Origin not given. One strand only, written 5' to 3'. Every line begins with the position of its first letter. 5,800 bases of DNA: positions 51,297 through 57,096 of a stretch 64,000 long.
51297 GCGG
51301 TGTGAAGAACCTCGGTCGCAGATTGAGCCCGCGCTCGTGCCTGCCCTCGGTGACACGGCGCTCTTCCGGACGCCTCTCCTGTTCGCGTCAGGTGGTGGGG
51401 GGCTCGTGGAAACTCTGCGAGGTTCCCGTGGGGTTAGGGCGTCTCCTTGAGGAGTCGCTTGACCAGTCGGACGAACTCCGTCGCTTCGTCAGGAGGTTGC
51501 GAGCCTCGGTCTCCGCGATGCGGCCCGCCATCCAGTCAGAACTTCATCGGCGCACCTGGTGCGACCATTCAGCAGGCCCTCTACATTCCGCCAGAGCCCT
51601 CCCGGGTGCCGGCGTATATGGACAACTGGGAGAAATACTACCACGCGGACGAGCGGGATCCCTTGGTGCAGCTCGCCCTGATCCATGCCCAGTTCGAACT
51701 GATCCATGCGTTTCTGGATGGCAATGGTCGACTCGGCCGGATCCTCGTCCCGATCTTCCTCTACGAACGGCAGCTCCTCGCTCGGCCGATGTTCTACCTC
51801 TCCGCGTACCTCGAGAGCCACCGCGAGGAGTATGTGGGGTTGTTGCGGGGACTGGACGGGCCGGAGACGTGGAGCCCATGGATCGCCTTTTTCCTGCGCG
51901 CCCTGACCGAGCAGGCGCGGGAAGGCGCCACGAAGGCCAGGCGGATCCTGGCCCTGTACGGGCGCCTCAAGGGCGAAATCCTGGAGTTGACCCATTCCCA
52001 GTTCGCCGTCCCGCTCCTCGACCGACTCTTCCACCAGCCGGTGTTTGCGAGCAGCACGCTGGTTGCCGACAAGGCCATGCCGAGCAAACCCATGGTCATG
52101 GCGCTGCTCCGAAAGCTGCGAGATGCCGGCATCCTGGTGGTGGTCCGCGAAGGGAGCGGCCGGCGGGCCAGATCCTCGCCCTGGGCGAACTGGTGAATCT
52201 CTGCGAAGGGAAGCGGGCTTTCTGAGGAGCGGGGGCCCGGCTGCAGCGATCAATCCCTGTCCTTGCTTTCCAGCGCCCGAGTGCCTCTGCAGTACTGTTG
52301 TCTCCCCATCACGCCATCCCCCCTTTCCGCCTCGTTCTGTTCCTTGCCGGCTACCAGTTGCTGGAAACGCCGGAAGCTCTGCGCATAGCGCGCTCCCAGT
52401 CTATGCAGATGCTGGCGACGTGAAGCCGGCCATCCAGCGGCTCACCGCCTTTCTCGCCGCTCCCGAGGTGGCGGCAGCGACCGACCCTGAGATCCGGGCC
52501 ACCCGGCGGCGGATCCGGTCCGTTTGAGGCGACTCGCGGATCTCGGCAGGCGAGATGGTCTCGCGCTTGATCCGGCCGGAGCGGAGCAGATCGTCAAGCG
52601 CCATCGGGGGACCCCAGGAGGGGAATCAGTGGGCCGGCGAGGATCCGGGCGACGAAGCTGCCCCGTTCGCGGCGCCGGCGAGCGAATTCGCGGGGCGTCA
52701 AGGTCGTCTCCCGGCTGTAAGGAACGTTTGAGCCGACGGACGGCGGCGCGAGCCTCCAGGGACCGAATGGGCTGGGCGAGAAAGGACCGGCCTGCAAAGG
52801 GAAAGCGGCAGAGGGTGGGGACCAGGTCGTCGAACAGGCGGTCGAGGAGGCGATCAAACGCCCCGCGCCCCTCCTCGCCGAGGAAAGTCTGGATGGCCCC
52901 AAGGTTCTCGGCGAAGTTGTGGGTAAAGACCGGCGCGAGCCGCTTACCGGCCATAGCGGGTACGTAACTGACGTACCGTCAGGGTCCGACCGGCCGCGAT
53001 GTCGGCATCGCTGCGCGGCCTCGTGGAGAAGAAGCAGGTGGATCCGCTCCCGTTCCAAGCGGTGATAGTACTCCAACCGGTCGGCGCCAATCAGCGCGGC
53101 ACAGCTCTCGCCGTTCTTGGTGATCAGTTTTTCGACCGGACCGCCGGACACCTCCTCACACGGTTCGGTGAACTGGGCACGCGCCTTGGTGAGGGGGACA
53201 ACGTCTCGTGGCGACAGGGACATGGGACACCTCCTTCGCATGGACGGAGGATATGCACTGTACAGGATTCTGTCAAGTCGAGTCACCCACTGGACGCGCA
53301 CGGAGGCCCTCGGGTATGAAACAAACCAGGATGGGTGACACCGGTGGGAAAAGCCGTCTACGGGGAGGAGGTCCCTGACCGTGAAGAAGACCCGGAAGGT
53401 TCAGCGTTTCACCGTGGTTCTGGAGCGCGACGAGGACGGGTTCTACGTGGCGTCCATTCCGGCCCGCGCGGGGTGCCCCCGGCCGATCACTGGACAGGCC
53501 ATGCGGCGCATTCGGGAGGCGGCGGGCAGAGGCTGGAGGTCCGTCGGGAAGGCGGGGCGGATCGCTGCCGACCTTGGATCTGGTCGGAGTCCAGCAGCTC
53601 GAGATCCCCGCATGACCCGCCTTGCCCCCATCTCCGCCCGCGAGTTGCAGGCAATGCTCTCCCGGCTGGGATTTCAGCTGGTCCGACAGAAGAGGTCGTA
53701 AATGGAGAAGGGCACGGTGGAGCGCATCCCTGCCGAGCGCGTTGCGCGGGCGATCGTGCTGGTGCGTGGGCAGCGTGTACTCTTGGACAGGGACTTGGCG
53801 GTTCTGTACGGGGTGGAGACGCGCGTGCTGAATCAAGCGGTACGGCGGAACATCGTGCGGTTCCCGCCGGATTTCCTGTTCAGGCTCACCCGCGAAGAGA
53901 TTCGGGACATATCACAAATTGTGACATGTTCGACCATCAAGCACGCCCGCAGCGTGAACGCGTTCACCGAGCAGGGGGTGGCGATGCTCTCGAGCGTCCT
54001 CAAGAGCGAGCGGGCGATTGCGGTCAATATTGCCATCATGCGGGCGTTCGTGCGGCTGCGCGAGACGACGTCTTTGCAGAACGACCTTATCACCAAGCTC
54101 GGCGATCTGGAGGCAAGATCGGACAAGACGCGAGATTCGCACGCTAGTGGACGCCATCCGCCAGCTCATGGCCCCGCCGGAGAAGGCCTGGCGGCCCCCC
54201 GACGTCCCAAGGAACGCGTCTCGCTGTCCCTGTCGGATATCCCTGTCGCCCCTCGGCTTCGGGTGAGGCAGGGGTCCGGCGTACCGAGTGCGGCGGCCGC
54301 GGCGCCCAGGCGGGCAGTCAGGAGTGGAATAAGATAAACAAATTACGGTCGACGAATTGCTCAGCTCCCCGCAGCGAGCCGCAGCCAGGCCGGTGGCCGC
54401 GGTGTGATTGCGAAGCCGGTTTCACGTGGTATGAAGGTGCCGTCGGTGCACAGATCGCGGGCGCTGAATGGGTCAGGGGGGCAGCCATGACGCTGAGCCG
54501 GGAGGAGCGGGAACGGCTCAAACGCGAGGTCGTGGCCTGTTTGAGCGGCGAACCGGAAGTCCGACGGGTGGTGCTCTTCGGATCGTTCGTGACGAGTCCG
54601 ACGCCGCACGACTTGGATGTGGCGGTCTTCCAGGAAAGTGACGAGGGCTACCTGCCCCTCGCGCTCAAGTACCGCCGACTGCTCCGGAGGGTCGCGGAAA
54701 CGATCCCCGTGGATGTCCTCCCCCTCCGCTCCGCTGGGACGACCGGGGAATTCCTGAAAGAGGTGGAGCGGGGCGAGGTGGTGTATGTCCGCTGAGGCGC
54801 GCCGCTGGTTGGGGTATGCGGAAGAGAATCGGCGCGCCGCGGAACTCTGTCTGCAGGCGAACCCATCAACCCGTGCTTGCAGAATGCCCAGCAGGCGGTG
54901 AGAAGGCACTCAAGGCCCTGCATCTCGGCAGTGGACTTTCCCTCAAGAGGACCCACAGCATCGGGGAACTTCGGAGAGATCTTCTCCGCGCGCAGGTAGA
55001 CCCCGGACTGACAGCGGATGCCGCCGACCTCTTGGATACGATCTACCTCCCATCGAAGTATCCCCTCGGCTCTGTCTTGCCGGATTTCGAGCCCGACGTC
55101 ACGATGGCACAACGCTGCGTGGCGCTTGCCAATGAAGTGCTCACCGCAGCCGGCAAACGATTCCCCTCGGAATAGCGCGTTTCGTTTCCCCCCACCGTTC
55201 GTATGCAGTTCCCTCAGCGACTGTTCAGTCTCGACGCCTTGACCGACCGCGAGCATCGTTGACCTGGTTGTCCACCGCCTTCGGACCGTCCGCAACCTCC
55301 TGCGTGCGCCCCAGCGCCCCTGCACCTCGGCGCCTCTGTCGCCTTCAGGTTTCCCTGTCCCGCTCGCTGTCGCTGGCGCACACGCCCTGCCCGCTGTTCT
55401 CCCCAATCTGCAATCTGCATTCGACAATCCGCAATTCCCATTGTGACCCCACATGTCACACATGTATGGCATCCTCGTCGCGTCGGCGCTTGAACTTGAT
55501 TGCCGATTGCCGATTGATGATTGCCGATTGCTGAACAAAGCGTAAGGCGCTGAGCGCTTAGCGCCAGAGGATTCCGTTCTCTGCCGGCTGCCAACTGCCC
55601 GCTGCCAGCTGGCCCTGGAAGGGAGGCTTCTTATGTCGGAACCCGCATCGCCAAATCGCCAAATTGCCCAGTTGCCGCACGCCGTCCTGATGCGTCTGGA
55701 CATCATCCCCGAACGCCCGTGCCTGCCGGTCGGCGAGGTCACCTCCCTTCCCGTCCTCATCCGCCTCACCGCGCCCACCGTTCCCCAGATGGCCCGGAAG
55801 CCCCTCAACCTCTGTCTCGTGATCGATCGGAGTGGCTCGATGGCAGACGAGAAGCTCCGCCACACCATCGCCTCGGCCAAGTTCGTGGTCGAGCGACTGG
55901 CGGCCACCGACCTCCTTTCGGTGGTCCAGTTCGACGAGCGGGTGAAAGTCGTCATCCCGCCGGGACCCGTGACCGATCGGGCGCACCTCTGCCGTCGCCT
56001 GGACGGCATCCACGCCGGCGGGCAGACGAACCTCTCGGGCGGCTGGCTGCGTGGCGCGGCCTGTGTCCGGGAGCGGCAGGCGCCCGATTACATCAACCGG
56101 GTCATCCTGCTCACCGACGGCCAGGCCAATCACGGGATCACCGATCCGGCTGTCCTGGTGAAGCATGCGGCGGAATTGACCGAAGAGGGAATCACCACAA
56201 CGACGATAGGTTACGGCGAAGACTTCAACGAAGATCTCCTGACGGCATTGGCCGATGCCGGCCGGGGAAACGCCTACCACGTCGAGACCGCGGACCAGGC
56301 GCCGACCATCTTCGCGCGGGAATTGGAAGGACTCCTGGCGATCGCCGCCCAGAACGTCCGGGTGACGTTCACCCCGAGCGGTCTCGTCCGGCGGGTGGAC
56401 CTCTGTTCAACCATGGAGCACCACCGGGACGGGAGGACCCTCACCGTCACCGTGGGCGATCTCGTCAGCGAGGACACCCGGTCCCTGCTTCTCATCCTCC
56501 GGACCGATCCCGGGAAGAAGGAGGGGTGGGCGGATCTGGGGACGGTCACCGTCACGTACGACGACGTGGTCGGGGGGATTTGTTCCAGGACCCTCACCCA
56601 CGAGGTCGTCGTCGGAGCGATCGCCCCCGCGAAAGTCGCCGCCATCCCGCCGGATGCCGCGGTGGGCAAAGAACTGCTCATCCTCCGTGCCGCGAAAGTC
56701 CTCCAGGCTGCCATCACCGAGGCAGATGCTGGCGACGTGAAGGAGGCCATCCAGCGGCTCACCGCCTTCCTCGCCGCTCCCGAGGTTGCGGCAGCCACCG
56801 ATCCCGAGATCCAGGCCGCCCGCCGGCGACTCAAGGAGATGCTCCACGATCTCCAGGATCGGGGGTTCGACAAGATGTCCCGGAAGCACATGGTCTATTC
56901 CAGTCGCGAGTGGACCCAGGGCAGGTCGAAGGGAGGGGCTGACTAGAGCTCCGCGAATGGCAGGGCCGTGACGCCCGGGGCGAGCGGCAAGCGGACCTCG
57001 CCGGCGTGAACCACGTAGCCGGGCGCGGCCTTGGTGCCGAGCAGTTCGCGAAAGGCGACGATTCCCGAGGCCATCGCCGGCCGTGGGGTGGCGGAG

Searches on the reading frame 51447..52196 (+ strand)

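Call 46: search_protein_families(library=pfam, proteins=[window:51447-52196:+], max_evalue=0.01)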
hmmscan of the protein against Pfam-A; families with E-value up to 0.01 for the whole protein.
window:51447-52196:+ (249 aa): 1 family
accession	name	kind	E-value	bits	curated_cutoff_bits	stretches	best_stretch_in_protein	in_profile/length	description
PF02661.23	Fic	-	1.5e-16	61.4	24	1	41-105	28-93/93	Fic/DOC family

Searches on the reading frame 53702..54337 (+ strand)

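Call 46: search_protein_families(library=pfam, proteins=[window:53702-54337:+], max_evalue=0.01)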
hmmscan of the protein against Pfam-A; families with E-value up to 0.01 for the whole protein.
window:53702-54337:+ (211 aa): 1 family
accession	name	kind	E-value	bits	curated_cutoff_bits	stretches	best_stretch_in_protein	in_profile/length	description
PF10543.14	ORF6N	-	9.9e-29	99.9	27.8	1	17-99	2-86/86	ORF6N domain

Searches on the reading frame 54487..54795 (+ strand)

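Call 46: search_protein_families(library=pfam, proteins=[window:54487-54795:+], max_evalue=0.01)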
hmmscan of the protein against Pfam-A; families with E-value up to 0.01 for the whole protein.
window:54487-54795:+ (102 aa): 2 families
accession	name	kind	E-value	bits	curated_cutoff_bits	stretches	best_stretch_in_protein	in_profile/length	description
PF18765.7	Polbeta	-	3e-06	27.7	26.9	1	16-101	4-89/93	Polymerase beta, Nucleotidyltransferase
PF22014.2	DUF6932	-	0.0039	18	27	1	26-54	51-81/142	Family of unknown function (DUF6932)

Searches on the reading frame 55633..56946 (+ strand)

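Call 9: search_protein_families(library=pfam, proteins=[window:55633-56946:+])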
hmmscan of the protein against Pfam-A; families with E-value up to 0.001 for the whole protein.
window:55633-56946:+ (437 aa): 4 families
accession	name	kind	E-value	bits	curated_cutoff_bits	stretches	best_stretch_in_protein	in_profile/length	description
PF00092.34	VWA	-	1e-19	71.9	23.8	1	59-228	1-173/174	von Willebrand factor type A domain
PF13519.12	VWA_2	-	1.1e-13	52.2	27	1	61-164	2-107/107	von Willebrand factor type A domain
PF13768.12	VWA_3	-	1.4e-06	28.8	27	1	59-215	2-154/155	von Willebrand factor type A domain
PF09967.15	DUF2201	-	0.00011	22.7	26.4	1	60-107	1-46/123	VWA-like domain (DUF2201)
